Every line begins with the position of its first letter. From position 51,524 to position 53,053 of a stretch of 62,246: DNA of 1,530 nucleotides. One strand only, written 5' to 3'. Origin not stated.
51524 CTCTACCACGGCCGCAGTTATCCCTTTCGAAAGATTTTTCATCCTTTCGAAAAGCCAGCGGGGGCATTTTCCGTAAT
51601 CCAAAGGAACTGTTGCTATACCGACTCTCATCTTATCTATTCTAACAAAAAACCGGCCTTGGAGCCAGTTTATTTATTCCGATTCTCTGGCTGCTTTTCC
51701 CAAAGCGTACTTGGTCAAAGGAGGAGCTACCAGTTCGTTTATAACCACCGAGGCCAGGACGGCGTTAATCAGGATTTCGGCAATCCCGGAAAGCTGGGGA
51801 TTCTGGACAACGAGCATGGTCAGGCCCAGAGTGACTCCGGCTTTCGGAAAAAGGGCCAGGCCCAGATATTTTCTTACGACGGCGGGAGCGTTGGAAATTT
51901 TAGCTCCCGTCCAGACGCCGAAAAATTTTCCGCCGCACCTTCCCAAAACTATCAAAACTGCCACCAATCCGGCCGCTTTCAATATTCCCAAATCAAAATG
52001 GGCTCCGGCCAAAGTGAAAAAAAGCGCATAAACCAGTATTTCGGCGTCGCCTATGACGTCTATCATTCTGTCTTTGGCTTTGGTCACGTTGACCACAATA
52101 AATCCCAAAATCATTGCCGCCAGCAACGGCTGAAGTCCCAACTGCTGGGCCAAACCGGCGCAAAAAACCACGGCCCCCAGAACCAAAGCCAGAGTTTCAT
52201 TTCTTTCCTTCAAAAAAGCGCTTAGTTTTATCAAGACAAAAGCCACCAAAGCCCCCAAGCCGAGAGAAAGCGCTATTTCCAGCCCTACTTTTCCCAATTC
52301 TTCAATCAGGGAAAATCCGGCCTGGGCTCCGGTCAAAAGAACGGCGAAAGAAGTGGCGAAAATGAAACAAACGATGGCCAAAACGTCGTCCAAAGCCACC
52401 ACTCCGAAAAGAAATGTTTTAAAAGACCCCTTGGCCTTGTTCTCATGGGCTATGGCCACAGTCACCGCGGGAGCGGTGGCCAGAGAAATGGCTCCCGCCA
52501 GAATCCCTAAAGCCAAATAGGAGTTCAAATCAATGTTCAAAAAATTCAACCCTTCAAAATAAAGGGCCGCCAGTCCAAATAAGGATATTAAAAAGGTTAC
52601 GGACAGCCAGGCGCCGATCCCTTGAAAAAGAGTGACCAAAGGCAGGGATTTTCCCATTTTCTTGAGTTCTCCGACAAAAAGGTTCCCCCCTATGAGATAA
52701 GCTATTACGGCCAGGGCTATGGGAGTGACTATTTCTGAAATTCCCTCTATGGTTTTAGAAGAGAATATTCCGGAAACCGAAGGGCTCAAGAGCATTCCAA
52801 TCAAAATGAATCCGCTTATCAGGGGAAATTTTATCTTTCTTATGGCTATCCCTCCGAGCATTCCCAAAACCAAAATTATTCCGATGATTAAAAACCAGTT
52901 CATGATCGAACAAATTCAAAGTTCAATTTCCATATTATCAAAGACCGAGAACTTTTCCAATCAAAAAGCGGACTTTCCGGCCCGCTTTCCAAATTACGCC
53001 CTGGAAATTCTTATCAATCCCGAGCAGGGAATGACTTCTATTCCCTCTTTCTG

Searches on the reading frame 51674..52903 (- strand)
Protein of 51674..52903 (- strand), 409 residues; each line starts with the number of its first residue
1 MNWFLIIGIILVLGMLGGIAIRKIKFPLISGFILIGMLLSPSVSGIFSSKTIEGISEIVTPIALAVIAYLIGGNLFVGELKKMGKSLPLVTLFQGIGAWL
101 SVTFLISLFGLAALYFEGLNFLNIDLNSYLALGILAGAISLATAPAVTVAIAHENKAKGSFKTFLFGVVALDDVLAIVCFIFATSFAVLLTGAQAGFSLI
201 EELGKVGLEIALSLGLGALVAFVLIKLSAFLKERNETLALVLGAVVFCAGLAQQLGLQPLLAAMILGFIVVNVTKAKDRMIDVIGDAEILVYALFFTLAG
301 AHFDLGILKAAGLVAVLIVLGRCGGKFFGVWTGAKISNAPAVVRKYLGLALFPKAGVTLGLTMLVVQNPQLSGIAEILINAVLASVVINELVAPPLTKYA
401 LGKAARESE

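Call 10: search_protein_families(library=pfam, proteins=[window:51674-52903:-], max_evalue=0.001)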
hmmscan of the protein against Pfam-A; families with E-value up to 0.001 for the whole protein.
window:51674-52903:- (409 aa): 1 family
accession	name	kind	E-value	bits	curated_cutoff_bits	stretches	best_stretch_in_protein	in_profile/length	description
PF00999.27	Na_H_Exchanger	-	4.5e-27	95.3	26.2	1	13-396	6-372/375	Sodium/hydrogen exchanger, transmembrane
